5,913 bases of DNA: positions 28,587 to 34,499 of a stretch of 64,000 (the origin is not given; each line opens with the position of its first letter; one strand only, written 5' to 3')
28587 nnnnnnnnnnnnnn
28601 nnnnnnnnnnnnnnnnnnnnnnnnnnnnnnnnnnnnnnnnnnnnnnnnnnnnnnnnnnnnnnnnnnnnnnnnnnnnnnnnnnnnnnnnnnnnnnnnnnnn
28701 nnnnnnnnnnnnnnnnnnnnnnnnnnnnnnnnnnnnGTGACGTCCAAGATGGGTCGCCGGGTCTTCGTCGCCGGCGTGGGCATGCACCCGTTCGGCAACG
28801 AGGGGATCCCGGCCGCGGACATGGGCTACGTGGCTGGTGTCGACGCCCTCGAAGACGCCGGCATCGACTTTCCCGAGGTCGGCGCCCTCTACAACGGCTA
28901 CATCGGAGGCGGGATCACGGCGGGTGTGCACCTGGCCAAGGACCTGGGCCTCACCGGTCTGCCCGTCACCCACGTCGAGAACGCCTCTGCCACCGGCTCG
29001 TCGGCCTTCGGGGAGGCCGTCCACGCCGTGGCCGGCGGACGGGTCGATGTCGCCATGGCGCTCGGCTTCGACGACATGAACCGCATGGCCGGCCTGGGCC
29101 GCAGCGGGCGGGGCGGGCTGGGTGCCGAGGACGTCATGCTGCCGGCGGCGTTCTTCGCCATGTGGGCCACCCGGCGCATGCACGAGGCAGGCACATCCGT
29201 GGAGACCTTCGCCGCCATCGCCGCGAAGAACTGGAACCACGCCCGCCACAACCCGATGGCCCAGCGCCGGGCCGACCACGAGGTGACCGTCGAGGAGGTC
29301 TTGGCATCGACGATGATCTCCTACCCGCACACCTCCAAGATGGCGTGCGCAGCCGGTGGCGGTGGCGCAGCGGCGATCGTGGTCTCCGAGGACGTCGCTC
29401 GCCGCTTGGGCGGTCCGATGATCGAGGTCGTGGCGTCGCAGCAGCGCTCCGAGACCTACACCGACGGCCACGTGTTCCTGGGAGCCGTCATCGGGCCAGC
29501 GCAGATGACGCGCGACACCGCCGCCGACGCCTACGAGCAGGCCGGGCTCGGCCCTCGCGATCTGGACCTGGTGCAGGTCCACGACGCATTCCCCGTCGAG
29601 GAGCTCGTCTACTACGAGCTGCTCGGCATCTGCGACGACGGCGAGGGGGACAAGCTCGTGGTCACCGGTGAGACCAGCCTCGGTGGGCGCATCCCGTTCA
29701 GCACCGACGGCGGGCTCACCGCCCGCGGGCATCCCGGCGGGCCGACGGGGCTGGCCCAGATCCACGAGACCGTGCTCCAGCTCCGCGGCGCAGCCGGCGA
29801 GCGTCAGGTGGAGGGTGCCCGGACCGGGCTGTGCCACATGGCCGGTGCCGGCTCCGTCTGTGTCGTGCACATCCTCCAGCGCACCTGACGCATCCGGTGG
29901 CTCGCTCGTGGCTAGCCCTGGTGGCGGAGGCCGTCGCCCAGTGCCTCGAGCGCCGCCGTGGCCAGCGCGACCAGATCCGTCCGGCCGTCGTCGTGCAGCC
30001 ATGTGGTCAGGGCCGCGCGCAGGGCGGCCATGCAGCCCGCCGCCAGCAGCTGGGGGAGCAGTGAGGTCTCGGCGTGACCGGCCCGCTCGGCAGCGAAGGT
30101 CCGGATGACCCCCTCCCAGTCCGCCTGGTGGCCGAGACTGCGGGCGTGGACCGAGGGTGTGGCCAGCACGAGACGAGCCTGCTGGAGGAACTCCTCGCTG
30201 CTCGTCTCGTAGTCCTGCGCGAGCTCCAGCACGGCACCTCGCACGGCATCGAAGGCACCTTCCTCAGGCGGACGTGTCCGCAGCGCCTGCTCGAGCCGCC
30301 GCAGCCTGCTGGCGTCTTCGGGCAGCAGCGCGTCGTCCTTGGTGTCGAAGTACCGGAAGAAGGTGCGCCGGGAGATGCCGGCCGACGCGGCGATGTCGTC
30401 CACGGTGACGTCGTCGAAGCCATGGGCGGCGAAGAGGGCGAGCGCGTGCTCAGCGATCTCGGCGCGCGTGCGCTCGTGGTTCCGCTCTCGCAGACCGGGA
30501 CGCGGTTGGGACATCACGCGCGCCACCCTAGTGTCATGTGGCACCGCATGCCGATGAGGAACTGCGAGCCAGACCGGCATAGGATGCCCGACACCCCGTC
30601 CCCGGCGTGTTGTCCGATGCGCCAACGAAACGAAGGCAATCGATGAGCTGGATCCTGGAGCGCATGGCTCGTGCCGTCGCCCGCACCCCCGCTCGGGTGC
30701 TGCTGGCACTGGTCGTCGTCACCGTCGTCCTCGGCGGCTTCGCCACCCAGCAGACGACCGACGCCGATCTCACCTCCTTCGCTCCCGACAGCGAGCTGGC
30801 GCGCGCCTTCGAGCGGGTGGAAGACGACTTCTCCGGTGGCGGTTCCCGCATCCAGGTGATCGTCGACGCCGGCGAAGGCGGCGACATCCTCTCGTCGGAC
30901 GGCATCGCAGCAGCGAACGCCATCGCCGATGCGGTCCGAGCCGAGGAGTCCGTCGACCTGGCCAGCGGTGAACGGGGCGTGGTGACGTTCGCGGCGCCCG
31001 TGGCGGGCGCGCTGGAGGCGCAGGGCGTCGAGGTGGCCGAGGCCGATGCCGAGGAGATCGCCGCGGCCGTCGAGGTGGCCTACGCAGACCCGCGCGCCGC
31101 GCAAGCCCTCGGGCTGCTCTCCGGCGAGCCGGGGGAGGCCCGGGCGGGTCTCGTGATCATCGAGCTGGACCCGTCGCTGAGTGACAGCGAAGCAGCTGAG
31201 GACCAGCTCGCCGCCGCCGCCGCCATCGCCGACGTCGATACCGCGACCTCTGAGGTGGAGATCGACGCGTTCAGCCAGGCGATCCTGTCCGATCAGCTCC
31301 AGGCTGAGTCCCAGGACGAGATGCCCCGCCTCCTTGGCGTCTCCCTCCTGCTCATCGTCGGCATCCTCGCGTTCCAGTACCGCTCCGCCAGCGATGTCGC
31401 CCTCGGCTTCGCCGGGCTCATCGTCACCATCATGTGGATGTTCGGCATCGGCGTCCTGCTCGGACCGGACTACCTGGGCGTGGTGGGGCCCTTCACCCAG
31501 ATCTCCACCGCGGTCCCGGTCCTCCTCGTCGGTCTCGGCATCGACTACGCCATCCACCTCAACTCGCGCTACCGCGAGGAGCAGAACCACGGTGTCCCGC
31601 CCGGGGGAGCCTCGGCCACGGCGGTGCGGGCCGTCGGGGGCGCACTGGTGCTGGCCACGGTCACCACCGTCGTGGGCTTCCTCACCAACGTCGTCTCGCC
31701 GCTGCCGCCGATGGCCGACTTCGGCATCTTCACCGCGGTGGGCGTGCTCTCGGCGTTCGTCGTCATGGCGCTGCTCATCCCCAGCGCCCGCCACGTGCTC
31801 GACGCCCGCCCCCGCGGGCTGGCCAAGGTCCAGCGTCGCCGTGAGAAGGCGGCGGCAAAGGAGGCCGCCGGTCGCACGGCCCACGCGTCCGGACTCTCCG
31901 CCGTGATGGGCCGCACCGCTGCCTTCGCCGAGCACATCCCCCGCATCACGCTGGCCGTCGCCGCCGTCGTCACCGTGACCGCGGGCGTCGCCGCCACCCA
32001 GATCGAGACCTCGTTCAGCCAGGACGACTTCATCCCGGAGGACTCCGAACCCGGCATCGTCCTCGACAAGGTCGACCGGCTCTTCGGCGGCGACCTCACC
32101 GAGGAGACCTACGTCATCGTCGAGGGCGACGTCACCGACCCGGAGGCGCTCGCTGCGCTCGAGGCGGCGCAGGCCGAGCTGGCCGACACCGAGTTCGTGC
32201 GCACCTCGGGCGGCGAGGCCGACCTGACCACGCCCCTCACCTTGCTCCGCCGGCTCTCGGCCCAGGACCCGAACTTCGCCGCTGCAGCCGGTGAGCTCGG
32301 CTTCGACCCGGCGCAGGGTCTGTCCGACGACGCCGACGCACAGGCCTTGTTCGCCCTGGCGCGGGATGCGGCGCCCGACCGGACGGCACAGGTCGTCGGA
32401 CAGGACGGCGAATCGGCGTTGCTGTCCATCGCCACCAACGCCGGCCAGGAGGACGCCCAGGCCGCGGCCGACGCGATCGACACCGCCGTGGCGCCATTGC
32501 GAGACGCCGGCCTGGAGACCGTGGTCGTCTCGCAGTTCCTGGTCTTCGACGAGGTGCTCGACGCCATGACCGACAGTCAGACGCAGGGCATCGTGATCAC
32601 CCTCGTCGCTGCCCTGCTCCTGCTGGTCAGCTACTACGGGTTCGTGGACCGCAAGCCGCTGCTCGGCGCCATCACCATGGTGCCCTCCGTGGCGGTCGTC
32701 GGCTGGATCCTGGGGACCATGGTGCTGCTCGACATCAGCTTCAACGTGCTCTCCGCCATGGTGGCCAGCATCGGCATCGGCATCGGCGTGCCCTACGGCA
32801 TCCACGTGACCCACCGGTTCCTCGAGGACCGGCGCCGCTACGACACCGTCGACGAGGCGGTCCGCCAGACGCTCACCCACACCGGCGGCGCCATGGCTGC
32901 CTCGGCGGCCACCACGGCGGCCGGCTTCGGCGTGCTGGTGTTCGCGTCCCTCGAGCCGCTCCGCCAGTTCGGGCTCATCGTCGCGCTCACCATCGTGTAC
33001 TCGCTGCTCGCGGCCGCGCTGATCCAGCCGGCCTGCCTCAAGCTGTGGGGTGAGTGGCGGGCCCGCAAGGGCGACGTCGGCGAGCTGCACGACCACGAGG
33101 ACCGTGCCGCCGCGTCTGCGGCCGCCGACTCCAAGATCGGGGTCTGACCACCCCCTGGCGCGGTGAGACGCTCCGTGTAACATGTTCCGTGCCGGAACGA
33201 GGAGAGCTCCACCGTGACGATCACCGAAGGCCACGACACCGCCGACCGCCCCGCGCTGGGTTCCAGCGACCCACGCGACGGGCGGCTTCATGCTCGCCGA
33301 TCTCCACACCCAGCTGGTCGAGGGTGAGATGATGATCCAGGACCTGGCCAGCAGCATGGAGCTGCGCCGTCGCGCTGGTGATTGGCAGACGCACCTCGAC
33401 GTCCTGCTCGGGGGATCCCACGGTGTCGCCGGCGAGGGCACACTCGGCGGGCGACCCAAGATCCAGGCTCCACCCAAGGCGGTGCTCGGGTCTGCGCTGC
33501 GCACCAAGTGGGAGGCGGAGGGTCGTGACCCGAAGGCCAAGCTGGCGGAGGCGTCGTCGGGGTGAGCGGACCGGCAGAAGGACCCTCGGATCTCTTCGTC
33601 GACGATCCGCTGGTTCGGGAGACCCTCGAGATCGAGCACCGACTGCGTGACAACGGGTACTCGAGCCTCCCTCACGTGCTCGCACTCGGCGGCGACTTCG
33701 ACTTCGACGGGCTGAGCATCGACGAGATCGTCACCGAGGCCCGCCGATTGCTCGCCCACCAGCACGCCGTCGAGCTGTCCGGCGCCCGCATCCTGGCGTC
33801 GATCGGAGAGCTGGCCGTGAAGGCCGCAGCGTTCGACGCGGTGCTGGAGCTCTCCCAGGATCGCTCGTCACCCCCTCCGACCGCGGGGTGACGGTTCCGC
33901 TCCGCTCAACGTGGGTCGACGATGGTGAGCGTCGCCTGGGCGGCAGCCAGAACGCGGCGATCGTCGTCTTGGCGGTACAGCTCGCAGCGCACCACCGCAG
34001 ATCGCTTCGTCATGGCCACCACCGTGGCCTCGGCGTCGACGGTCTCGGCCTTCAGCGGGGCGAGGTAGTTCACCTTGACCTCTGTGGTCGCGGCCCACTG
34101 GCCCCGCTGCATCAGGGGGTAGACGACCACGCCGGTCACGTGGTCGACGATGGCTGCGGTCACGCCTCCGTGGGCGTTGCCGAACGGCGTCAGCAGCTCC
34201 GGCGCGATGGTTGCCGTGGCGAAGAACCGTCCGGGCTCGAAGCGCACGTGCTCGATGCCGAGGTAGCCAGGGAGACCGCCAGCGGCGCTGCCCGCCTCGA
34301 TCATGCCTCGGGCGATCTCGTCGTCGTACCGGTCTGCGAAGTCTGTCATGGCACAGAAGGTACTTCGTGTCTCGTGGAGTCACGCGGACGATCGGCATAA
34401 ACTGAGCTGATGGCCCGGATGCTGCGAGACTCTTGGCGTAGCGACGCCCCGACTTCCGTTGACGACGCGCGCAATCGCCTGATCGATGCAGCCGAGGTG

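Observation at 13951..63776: A 24-bp palindrome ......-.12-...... at nine promoter-proximal sites defines a candidate TetR regulon joining mce, mkl and the catabolic genes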

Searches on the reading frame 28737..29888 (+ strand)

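Call 11: search_protein_families(library=pfam, proteins=[window:28737-29888:+])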
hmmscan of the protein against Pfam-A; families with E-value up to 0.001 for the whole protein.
window:28737-29888:+ (383 aa): 3 families
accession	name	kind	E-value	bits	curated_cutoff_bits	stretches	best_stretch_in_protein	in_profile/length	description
PF22691.2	Thiolase_C_1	-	8.3e-36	123.3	28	1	257-381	19-143/144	Thiolase C-terminal domain-like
PF00108.29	Thiolase_N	-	9.1e-10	38.8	26.4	1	9-177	1-192/260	Thiolase, N-terminal domain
PF02803.24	Thiolase_C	-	3.8e-06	27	27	1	263-377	29-121/123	Thiolase, C-terminal domain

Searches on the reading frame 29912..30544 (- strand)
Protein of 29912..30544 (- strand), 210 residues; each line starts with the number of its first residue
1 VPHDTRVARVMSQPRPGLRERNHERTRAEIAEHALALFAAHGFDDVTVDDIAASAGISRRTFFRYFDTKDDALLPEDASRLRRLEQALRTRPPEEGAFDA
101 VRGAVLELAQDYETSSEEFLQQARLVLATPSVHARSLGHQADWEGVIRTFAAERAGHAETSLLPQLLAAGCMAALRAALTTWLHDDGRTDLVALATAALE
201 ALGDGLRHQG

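Call 8: search_protein_families(library=pfam, proteins=[window:29912-30544:-])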
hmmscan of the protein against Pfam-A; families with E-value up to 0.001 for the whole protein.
window:29912-30544:- (210 aa): 2 families
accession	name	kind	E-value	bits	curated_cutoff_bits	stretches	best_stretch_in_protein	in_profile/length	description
PF17754.6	TetR_C_14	-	6.5e-21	74.8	22.7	1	98-206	4-111/112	MftR C-terminal domain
PF00440.29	TetR_N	-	1.7e-14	53.8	24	1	32-71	3-42/47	Bacterial regulatory proteins, tetR family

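Call 29: search_protein_families(library=ncbifam, proteins=[window:29912-30544:-], max_evalue=0.00001)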
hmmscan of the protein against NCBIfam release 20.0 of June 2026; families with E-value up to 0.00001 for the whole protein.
window:29912-30544:- (210 aa): 6 families
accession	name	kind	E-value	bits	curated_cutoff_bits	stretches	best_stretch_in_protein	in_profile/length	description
TIGR03968.1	mycofact_TetR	equivalog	8.3e-45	152.7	224.9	1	21-206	5-189/190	mycofactocin system transcriptional regulator MftR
NF050111.1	TransRegSACE7040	equivalog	1.7e-08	34.6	250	1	27-74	3-49/186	SACE_7040 family transcriptional regulator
TIGR03613.1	RutR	equivalog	3.3e-07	30.4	368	1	19-75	2-58/202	pyrimidine utilization regulatory protein R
NF053878.1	FATransRegFadRBac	equivalog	5.9e-06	26.2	200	0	29-74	7-52/190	fatty acid metabolism transcriptional regulator FadR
NF007430.0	PRK09975.1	equivalog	5.9e-06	25.6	274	1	23-71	9-57/220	acrEF/envCD operon transcriptional regulator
TIGR03384.1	betaine_BetI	equivalog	6.5e-06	26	201.3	0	25-91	8-74/189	choline-binding transcriptional repressor BetI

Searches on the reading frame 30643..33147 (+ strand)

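Call 11: search_protein_families(library=pfam, proteins=[window:30643-33147:+])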
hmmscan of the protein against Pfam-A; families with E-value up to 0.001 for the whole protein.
window:30643-33147:+ (834 aa): 3 families
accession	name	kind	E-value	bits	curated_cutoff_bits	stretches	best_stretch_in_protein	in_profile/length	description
PF03176.21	MMPL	-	1.3e-43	149.7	20.5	2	576-806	70-306/333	MMPL family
PF02460.24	Patched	-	5.4e-12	46.2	23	2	250-374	26-145/156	Patched SSD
PF12349.14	Sterol-sensing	-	2.1e-08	34.6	22.3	1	250-376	4-126/153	Sterol-sensing domain of SREBP cleavage-activation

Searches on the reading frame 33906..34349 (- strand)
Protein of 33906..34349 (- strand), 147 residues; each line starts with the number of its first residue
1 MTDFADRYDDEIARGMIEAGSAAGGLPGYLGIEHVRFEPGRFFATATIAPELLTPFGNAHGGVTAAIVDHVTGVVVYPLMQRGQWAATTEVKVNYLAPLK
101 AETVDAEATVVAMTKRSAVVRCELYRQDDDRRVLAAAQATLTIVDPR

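Call 7: search_protein_families(library=pfam, proteins=[window:33906-34349:-])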
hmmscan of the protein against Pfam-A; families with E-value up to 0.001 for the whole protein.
window:33906-34349:- (147 aa): 2 families
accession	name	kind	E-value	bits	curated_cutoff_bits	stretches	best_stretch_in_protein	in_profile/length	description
PF03061.28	4HBT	-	8.1e-15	55.3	20.6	1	56-130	1-76/79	Thioesterase superfamily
PF13622.12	4HBT_3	-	2.2e-07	31.4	24.3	1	55-141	7-82/83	Acyl-CoA thioesterase N-terminal domain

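Call 29: search_protein_families(library=ncbifam, proteins=[window:33906-34349:-], max_evalue=0.00001)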
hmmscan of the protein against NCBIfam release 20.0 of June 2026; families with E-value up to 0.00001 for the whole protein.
window:33906-34349:- (147 aa): 4 families
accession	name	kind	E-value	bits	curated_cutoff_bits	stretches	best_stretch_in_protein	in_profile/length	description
TIGR00369.1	unchar_dom_1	domain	1.7e-18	66.8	36.6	1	29-141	5-115/117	hotdog fold thioesterase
NF047425.1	MenI_Listeria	exception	4.7e-10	39.3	185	1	28-143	5-118/122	1,4-dihydroxy-2-naphthoyl-CoA hydrolase MenI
TIGR02286.1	PaaD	equivalog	6.6e-10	39.2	118.9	1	30-129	4-101/114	hydroxyphenylacetyl-CoA thioesterase PaaI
NF008675.0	PRK11688.1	equivalog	3.3e-09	36.7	107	1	30-141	29-153/156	thioesterase family protein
